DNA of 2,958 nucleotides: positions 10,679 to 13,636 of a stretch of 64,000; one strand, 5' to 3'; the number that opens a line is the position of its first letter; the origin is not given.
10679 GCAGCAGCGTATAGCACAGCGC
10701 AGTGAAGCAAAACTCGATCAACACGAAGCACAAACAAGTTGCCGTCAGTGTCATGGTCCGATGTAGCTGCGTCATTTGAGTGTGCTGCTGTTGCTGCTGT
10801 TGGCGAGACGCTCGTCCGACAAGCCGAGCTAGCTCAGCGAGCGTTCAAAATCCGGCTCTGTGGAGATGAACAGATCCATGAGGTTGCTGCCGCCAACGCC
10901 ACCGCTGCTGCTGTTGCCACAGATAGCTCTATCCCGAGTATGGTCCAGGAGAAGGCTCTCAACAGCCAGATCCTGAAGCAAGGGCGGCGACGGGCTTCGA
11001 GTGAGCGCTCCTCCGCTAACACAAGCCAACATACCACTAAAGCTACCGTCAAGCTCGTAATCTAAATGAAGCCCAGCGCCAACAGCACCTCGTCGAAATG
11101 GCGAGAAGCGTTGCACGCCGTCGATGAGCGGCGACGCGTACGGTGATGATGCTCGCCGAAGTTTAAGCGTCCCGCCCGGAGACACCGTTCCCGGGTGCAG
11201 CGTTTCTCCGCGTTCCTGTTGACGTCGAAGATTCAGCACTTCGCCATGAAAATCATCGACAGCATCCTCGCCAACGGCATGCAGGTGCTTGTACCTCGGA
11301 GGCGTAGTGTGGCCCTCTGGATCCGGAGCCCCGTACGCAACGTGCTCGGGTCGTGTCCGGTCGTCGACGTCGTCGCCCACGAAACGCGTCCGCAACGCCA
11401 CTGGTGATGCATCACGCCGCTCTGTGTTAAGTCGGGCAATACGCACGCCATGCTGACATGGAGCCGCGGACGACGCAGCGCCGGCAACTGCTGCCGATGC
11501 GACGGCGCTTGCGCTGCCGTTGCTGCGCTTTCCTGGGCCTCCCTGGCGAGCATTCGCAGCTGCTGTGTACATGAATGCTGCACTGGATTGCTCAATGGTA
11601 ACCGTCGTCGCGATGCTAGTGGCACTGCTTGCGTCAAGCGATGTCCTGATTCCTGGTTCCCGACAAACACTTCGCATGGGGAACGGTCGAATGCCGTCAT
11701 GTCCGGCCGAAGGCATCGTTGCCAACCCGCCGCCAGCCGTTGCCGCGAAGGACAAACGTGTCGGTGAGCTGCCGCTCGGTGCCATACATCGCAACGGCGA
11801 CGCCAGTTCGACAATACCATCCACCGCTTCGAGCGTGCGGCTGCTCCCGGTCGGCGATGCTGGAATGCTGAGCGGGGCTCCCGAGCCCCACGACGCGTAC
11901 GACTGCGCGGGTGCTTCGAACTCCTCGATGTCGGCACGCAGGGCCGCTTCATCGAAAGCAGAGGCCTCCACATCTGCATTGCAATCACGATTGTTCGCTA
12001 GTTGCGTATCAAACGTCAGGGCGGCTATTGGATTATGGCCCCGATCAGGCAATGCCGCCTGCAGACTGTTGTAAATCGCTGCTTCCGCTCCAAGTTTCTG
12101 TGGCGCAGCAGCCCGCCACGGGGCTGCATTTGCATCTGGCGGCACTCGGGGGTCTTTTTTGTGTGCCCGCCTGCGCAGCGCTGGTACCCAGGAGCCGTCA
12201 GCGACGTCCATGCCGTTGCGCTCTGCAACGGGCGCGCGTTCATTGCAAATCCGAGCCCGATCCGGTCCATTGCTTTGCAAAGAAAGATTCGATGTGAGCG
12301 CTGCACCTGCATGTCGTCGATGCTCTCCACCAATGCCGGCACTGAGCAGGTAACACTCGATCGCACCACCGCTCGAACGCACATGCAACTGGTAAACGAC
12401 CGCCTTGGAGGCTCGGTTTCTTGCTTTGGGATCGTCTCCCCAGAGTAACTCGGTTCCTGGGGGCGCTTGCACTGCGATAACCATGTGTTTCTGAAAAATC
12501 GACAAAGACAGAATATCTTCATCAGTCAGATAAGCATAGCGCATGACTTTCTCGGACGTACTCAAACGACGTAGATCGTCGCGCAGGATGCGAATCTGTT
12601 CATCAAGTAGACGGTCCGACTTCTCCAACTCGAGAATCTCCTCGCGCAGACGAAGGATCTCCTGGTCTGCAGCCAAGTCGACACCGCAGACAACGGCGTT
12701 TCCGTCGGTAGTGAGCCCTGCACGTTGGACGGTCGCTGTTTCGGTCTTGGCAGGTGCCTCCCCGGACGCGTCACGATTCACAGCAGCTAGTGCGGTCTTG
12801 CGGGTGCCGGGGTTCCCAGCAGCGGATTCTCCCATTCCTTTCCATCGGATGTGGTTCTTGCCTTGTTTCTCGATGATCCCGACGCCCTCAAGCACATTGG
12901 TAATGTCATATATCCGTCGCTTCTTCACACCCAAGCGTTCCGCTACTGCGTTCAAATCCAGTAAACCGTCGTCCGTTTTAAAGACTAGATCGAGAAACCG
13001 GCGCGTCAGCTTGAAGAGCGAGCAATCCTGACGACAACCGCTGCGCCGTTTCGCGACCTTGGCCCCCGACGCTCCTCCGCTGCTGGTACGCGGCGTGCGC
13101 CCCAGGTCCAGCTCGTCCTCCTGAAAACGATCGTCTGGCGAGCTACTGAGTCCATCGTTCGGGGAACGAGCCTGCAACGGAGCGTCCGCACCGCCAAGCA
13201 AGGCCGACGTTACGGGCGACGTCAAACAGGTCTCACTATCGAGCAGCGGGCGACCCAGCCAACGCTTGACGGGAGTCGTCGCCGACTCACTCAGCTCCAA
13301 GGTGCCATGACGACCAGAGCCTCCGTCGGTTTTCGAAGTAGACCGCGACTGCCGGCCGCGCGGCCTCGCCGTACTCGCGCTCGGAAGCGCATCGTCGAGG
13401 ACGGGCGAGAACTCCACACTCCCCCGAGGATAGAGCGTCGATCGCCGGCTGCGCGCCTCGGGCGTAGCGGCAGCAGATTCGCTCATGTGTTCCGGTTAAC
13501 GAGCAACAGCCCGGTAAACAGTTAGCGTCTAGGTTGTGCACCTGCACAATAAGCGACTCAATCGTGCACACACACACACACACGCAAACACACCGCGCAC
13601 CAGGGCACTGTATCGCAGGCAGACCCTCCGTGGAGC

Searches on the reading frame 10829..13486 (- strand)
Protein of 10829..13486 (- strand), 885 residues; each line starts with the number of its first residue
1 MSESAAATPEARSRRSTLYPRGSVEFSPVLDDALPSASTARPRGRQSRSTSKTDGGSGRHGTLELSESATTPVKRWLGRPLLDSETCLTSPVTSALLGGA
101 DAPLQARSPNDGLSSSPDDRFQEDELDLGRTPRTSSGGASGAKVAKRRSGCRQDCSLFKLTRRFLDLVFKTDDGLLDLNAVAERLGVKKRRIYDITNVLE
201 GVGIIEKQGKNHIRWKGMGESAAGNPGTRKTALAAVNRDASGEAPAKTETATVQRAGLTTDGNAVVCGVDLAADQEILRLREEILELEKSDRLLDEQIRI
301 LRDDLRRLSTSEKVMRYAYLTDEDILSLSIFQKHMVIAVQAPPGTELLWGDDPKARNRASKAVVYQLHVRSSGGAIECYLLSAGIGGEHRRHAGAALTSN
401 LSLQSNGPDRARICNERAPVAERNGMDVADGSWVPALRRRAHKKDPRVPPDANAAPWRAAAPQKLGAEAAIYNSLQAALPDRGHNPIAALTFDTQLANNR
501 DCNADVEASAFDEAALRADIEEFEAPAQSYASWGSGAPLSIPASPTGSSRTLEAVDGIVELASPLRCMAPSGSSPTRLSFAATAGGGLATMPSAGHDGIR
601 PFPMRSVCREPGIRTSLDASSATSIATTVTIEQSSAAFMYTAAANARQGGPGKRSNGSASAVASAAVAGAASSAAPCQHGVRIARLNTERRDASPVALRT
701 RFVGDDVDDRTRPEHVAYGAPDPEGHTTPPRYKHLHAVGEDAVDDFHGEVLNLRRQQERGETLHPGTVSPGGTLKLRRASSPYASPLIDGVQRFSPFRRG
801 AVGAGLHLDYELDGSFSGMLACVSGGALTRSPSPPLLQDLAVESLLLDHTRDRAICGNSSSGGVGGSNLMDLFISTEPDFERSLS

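Call 20: search_protein_families(library=pfam, proteins=[window:10829-13486:-], max_evalue=0.001)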
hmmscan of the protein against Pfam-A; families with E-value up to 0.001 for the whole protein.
window:10829-13486:- (885 aa): 2 families
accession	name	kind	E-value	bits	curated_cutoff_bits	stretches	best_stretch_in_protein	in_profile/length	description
PF02319.26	E2F_TDP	-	3.9e-24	84.6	25.7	1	154-217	2-65/65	E2F/DP family winged-helix DNA-binding domain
PF16421.10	E2F_CC-MB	-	5.2e-19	68.6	33.9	1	280-382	1-96/96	E2F transcription factor CC-MB domain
